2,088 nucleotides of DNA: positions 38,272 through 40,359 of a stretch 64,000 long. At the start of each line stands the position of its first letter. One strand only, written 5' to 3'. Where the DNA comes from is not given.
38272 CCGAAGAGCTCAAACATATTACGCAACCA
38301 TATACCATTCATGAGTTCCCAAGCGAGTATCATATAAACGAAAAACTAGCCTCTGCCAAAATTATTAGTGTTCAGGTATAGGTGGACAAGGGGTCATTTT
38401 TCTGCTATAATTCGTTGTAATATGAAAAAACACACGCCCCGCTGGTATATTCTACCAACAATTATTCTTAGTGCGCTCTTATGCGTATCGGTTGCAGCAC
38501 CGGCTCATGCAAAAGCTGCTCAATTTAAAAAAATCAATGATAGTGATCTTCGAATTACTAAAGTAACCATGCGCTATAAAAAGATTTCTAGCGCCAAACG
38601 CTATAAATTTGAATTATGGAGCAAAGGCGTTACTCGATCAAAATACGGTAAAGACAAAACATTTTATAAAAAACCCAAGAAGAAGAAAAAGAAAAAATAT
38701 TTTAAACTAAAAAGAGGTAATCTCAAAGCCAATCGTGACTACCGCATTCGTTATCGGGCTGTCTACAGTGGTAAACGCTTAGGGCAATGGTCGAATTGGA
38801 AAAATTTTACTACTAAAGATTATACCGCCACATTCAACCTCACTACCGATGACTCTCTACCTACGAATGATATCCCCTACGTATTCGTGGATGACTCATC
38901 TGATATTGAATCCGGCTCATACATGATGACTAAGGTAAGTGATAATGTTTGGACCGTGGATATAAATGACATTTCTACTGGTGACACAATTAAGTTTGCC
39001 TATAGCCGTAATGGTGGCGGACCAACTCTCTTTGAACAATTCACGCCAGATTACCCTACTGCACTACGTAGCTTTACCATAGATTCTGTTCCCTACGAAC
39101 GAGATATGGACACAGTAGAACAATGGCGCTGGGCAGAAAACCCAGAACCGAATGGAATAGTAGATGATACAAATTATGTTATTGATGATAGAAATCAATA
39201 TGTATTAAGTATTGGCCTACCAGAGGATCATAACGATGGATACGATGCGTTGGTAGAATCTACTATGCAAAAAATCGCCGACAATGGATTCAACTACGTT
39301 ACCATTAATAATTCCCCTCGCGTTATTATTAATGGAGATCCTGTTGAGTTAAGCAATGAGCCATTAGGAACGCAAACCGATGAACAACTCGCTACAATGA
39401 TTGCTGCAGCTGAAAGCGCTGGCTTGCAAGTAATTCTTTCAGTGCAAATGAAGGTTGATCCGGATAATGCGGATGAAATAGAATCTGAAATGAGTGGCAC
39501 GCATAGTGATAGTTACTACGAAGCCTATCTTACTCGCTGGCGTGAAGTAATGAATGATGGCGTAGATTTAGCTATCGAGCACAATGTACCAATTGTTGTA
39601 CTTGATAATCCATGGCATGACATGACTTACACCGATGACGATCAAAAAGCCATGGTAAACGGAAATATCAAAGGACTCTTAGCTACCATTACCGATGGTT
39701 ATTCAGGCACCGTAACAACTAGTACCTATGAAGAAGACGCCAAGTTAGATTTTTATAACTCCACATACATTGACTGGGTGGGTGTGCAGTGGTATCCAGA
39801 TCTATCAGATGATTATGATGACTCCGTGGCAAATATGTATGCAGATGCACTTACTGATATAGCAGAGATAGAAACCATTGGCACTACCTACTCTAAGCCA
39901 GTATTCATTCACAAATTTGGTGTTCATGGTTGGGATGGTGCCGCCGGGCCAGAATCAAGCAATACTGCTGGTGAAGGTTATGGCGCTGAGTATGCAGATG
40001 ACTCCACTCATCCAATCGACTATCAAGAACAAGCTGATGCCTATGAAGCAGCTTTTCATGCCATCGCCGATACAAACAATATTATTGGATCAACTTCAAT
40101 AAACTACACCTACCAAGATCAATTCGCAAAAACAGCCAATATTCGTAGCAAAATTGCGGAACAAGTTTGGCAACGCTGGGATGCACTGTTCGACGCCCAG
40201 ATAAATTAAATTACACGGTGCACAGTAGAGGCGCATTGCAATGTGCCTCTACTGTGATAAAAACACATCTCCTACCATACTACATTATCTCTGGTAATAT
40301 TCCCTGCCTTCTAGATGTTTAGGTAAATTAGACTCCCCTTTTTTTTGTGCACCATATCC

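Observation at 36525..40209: Family of four secreted proteins sharing a lysine-rich FN3-like module fused to different extracellular domains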

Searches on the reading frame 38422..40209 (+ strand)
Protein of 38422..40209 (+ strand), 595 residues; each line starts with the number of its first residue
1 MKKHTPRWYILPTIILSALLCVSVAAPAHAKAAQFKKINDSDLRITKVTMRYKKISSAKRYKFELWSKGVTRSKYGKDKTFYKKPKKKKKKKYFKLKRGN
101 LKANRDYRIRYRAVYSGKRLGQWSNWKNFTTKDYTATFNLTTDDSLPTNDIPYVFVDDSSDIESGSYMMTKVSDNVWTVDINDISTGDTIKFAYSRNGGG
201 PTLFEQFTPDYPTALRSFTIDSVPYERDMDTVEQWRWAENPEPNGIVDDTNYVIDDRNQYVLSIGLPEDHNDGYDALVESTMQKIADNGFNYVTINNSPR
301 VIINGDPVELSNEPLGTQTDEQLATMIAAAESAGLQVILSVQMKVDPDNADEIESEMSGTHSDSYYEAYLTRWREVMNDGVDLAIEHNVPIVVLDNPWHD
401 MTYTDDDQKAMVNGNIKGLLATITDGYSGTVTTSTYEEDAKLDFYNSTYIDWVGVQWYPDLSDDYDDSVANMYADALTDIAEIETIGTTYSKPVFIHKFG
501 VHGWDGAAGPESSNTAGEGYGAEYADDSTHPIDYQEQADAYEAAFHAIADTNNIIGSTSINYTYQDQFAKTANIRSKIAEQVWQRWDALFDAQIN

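Call 3: search_protein_families(library=pfam, proteins=[window:38422-40209:+], max_evalue=1)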
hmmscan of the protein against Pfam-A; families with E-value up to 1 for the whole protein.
window:38422-40209:+ (595 aa): 3 families
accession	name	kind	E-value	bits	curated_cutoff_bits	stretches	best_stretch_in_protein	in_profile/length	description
PF22184.2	CBM_56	-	0.0032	18.1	27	1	135-195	10-65/75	Carbohydrate binding module family 56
PF01261.30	AP_endonuc_2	-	0.032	14.3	31.1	1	270-393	22-124/249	Xylose isomerase-like TIM barrel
PF01979.26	Amidohydro_1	-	0.17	11.5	25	1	308-412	122-218/345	Amidohydrolase family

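Call 8: find_encoding_contigs(protein=window:38422-40209:+, flank=3000, max_places=6)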
Protein window:38422-40209:+ (595 aa): no gene with exactly this product is on record in the collection.

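Call 9: find_homologous_proteins(query=window:38422-40209:+)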
Query window:38422-40209:+ (595 aa): 17 proteins with E <= 0.001 among 8000 candidates.
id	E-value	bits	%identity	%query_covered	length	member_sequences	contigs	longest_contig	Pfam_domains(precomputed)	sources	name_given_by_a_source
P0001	3.1e-217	741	56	99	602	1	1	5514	-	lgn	-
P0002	4.6e-207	708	54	96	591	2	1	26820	-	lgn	-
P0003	5.0e-205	701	55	97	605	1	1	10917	-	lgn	-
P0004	1.3e-204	700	54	97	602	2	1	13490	-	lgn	-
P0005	1.8e-201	689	52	98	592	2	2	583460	-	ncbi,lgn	-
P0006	7.9e-199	681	54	94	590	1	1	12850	-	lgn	-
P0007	3.4e-160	553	46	99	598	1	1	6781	PF22612.3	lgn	-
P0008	3.7e-135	470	42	98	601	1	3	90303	-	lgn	-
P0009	7.0e-128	446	40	97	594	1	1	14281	PF22612.3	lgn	-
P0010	4.8e-120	420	38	98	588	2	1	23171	-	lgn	-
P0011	2.9e-116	408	37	97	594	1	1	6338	-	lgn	-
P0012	6.0e-116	407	37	99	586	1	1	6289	-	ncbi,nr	ncbi:MAG: hypothetical protein HY565_01435 [Candidatus Kerfeldbacteria bacterium]|nr:hypothetical pr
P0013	5.2e-111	391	39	97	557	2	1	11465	-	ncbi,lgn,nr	ncbi:MAG TPA: hypothetical protein DEG44_05335 [Candidatus Kerfeldbacteria bacterium]|nr:hypothetica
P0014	6.7e-111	390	41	80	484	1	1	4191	-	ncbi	-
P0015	2.2e-110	388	39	94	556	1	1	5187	-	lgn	-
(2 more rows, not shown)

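Call 18: predict_structure(alignment_id=A1)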
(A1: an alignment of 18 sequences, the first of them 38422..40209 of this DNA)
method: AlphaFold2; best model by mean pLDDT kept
length: 595 residues; sequences in the alignment: 18
mean_pLDDT: 80.6   pTM: 0.64
mean pLDDT of the five models: 80.6, 77.9, 76.6, 76.0, 73.6
residues with pLDDT >= 90: 237; 70-90: 236; 50-70: 60; < 50: 62
segments of 3 or more residues with pLDDT < 50: 1-4, 6-13, 16-29, 239-242, 504-526, 567-573
pLDDT, mean of each block of 10 residues (from residue 1): 40 45 41 83 82 88 89 85 79 87 88 89 91 81 73 90 88 89 85 81 73 82 77 68 68 84 85 68 87 93 91 83 92 96 89 88 93 95 95 86 89 92 96 88 89 90 74 91 91 92 48 33 47 75 92 90 55 63 90 85
secondary structure, 60 per line:
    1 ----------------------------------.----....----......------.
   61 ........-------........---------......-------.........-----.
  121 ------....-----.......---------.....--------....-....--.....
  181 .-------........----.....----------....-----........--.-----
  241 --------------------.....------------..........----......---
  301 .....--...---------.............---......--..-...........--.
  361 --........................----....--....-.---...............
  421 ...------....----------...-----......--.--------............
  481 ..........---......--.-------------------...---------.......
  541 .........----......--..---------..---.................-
elements in order: E48-53 E60-68 E76-83 E93-98 E106-114 E127-130 E136-142 E152-156 E165-168 E170-173 E176-181 E189-196 E216-219 E225-232 E261-265 H278-287 E292-297 E301-305 E308-310 H320-332 E336-341 H347-357 H363-386 E391-394 H397-400 H406-423 E430-433 E452-457 H469-490 E494-499 H534-549 E554-559 H578-594

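Call 21: fold_search(model_id=the predicted structure, library=pdb)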
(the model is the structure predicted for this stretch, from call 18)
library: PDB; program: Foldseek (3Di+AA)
matches with E <= 10: 1870; with E <= 0.001: 341
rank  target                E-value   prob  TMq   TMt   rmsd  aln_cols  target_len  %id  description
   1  5yli_A                7.8e-12  1.00  0.40  0.73   5.0       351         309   18  Complex structure of GH113 beta-1,4-mannanase (released 2018-06-20)
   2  5ylh_A                1.2e-11  1.00  0.40  0.72   5.0       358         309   18  Structure of GH113 beta-1,4-mannanase (released 2018-06-20)
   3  5gr3                  1.4e-11  1.00  0.32  0.26  23.9       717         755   10  Crystal structure of branching enzyme L541A/W655A mutant from Cyanothece sp. ATCC 51142 (released 2017-08-16)
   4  7dw8_A                1.6e-11  1.00  0.40  0.69   8.5       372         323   16  Structure of a novel beta-mannanase BaMan113A with mannobiose, N236Y mutation. (released 2021-06-02)
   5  5gr1_A                3.3e-11  1.00  0.31  0.26  23.6       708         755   11  Crystal structure of branching enzyme Y500A/D501A mutant from Cyanothece sp. ATCC 51142 in complex with maltoheptaose (released 2017-08-16)
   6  5gr0                  3.4e-11  1.00  0.32  0.26  24.2       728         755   10  Crystal structure of branching enzyme D501A mutant from Cyanothece sp. ATCC 51142 (released 2017-08-16)
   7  7dvz_B                4.9e-11  1.00  0.40  0.71   5.0       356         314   15  Structure of a novel beta-mannanase BaMan113A from Bacillus sp. N16-5, N236Y mutation. (released 2021-06-02)
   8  7dv7_B                6.5e-11  1.00  0.40  0.68   8.7       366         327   16  Structure of a novel beta-mannanase BaMan113A from Bacillus sp. N16-5. (released 2021-06-02)
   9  7dvj_A                7.3e-11  1.00  0.40  0.73   5.0       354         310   16  Structure of beta-mannanase BaMan113A with mannobiose (released 2021-06-02)
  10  7dvj_B                9.7e-11  1.00  0.40  0.70   8.6       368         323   16  Structure of beta-mannanase BaMan113A with mannobiose (released 2021-06-02)
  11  5gqw                  1.1e-10  1.00  0.31  0.25  24.0       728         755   10  Crystal structure of branching enzyme W610N mutant from Cyanothece sp. ATCC 51142 (released 2017-02-22)
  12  7dv7_A                1.1e-10  1.00  0.39  0.70   5.1       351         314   16  Structure of a novel beta-mannanase BaMan113A from Bacillus sp. N16-5. (released 2021-06-02)
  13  5gqu                  1.1e-10  1.00  0.32  0.26  24.2       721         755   10  Crystal structure of branching enzyme from Cyanothece sp. ATCC 51142 (released 2017-02-22)
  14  3civ                  1.2e-10  1.00  0.38  0.66   7.4       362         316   16  Crystal structure of the endo-beta-1,4-mannanase from Alicyclobacillus acidocaldarius (released 2008-08-26)
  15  5gr2                  1.2e-10  1.00  0.30  0.25  24.2       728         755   10  Crystal structure of branching enzyme L541A mutant from Cyanothece sp. ATCC 51142 (released 2017-08-16)
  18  4cd6                  1.5e-10  1.00  0.39  0.68   7.5       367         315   17  The structure of GH113 beta-mannanase AaManA from Alicyclobacillus acidocaldarius in complex with ManIFG (released 2014-04-02)
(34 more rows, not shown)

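Call 22: search_protein_families(library=pfam, proteins=[P0007, P0009], max_evalue=0.1)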
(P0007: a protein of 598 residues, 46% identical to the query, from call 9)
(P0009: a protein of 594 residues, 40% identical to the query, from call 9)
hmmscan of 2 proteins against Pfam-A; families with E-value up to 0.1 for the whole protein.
P0007 (598 aa): 5 families
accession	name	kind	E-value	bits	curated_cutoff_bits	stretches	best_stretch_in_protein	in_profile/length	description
PF22612.2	GH113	-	7.1e-08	32.6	27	1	279-564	19-267/289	Glycoside Hydrolase Family 113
PF22184.2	CBM_56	-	0.0044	17.6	27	1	129-199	7-70/75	Carbohydrate binding module family 56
PF21910.2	GH85_C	-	0.012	16.5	27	1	525-576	13-64/95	GH85 endohexosaminidases, C-terminal domain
PF05179.20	CDC73_C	-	0.041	14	32.8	0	56-111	90-147/158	RNA pol II accessory factor, Cdc73 family, C-terminal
PF01070.24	FMN_dh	-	0.053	13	24.9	1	321-395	75-142/350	FMN-dependent dehydrogenase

P0009 (594 aa): 1 family
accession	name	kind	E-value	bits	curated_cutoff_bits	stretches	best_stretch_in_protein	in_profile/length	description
PF22612.2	GH113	-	6.8e-07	29.4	27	1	315-572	56-278/289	Glycoside Hydrolase Family 113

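Call 27: find_related_loci(query=A1, collection=genome_contigs, flank=10000)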
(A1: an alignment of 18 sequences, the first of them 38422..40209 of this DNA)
Query A1 (595 aa) in genome_contigs; peptide patterns used: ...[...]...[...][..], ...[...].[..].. (x = any residue, [..] = any of these).
83 stretches matched a pattern; 19 encode a relative of the query (tblastn E <= 1e-3); 19 distinct loci.
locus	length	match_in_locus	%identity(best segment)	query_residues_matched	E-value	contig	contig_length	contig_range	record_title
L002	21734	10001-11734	42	7-590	1e-142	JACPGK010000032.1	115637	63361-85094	MAG: Candidatus Kerfeldbacteria bacterium isolate NC_groundwater_385_Ag_B-0.1um_43_29 GD18-4_B1_scaffold_1570285, whole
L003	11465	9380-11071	39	5-591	5e-121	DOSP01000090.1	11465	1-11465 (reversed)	MAG TPA_asm: Candidatus Kerfeldbacteria bacterium isolate UBA9570 contig_14233, whole genome shotgun sequence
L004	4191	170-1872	42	28-594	9e-123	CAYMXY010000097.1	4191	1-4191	MAG TPA_asm: uncultured Gammaproteobacteria bacterium isolate SRP090828_co3_45 genome assembly, contig: NODE_5546_length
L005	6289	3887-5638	37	1-590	2e-117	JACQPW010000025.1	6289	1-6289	MAG: Candidatus Kerfeldbacteria bacterium isolate NC_groundwater_1317_Ag_S-0.2um_47_26 S_p2_S4_coassembly_k141_589633, w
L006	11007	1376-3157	40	1-594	7e-122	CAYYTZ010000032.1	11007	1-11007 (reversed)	MAG TPA_asm: uncultured Gammaproteobacteria bacterium isolate SRP011637_co1_72 genome assembly, contig: NODE_2179_length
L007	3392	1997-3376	36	22-501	4e-86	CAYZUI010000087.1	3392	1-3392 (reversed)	MAG TPA_asm: uncultured Gammaproteobacteria bacterium isolate binchicken_co169_102 genome assembly, contig: k99_95058, w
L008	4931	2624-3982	32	137-590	1e-73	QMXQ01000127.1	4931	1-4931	MAG: Candidatus Bathyarchaeota archaeon isolate B46_G15 B46_Guay15_scaffold_07973, whole genome shotgun sequence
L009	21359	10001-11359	32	136-590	2e-68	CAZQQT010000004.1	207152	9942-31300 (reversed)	MAG TPA_asm: uncultured Thermococci archaeon isolate SRP141376_co1_33 genome assembly, contig: NODE_86_length_207152_cov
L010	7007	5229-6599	30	137-591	2e-64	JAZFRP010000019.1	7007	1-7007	MAG: Candidatus Humimicrobiaceae bacterium isolate BS1bin.12 BS1bin.12_19, whole genome shotgun sequence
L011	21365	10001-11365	30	138-590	2e-60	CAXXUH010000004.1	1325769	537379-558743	MAG: Dehalococcoidia bacterium isolate 8dfcd61c-6008-4d0e-aef3-db511af9be87 genome assembly, contig: contig_4, whole gen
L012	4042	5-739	40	348-590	4e-51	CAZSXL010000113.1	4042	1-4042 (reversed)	MAG TPA_asm: uncultured Gammaproteobacteria bacterium isolate SRP302447_co1_140 genome assembly, contig: NODE_66099_leng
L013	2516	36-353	41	486-591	8e-17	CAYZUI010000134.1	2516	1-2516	MAG TPA_asm: uncultured Gammaproteobacteria bacterium isolate binchicken_co169_102 genome assembly, contig: k99_403364,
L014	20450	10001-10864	24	275-556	2e-11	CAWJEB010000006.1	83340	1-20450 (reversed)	MAG: uncultured Chloroflexia bacterium isolate MFD04716.bin.3.317 genome assembly, contig: contig_39635, whole genome sh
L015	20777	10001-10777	22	272-556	1e-10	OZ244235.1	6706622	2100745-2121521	MAG: Candidatus Latescibacterota bacterium isolate e5868d62-61ad-4724-99e8-9c09e4b40cf9 genome assembly, chromosome: 1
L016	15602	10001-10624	24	321-550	2e-9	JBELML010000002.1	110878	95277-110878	MAG: Saprospiraceae bacterium isolate REMEI175_ass_metaspades_bin.13 NODE_62_length_110878_cov_17.508775, whole genome s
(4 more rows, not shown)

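Call 58: find_encoding_contigs(protein=P0005, flank=10000, max_places=2)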
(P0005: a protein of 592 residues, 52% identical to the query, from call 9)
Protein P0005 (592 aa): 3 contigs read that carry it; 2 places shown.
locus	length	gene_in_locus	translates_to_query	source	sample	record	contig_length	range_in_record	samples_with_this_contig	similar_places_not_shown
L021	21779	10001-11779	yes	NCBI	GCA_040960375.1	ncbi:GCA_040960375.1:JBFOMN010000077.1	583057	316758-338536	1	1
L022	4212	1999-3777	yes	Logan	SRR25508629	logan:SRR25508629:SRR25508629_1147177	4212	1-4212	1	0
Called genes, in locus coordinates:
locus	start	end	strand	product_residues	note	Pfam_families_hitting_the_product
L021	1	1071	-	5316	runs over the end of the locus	PF00226:DnaJ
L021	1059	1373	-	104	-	PF18908:DUF5663 (weak)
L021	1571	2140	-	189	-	PF02578:Cu-oxidase_4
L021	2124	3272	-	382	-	PF13439:Glyco_transf_4, PF20706:GT4-conflict, PF00534:Glycos_transf_1, PF13692:Glyco_trans_1_4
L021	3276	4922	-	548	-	PF03485:Arg_tRNA_synt_N, PF00750:tRNA-synt_1d, PF01406:tRNA-synt_1e (faint), PF09334:tRNA-synt_1g (faint), PF05746:DALR_1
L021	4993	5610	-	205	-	PF01810:LysE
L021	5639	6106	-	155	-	-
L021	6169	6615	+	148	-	PF01668:SmpB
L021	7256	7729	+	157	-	PF05198:IF3_N, PF00707:IF3_C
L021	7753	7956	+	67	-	-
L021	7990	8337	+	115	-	PF00453:Ribosomal_L20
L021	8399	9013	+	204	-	PF02527:GidB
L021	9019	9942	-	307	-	PF17773:UPF0176_N, PF00581:Rhodanese, PF12368:Rhodanese_C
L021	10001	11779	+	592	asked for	-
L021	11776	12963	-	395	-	PF05496:RuvB_N, PF00158:Sigma54_activat (faint), PF13604:AAA_30 (faint), PF07724:AAA_2 (weak), PF00004:AAA, PF07728:AAA_5, PF16193:AAA_assoc_2, PF12002:MgsA_C, +1 more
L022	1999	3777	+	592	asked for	-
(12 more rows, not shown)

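Call 59: find_encoding_contigs(protein=P0002, flank=10000, max_places=2)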
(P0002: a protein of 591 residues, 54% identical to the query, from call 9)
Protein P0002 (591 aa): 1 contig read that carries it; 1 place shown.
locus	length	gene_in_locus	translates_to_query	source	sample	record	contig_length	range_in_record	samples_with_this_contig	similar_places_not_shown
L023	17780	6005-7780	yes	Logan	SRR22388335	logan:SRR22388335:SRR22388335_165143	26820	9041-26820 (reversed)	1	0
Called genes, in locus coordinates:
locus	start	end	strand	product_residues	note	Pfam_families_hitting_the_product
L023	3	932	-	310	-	?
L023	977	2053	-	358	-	PF13784:Fic_N, PF02661:Fic, PF21248:SoFic-like_C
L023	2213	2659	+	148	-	PF01668:SmpB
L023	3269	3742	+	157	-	PF05198:IF3_N, PF00707:IF3_C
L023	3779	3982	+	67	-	PF01632:Ribosomal_L35p (weak)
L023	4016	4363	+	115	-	PF00453:Ribosomal_L20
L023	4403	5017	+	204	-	PF02527:GidB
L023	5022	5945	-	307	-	PF17773:UPF0176_N, PF00581:Rhodanese, PF12368:Rhodanese_C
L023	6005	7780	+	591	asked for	-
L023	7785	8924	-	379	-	-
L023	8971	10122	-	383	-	-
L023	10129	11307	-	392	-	PF05496:RuvB_N, PF00158:Sigma54_activat (faint), PF01078:Mg_chelatase (faint), PF13604:AAA_30 (faint), PF00004:AAA, PF07728:AAA_5, PF16193:AAA_assoc_2, PF12002:MgsA_C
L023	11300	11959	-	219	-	PF01135:PCMT, PF01596:Methyltransf_3, PF13578:Methyltransf_24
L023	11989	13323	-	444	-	PF14257:DUF4349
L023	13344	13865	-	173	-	PF04542:Sigma70_r2, PF08281:Sigma70_r4_2, PF04545:Sigma70_r4 (weak)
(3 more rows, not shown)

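Call 60: find_encoding_contigs(protein=P0010, flank=10000, max_places=2)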
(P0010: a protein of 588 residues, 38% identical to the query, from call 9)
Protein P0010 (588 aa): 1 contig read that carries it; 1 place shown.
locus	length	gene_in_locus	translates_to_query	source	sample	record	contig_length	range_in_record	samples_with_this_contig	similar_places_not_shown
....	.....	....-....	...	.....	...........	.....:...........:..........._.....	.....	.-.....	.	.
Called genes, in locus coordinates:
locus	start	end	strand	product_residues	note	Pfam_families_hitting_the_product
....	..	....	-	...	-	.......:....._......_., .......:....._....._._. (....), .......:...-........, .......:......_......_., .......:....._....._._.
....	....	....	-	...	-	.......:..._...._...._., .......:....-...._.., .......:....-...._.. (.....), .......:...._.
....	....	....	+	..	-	-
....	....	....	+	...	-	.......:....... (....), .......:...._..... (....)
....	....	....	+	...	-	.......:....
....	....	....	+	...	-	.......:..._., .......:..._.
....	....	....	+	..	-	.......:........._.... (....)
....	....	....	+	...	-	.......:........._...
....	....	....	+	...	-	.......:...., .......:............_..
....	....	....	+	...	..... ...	-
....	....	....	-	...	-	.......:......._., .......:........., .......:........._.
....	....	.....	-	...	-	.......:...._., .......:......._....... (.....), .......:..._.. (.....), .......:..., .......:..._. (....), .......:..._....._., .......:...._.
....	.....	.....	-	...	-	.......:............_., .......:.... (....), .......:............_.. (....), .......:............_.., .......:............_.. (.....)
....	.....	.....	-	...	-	-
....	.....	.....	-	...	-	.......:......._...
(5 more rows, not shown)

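Call 66: search_protein_families(library=ncbifam, proteins=[window:38422-40209:+], max_evalue=0.1)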
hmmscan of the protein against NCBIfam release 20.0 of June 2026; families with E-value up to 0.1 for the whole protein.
window:38422-40209:+ (595 aa): 0 families
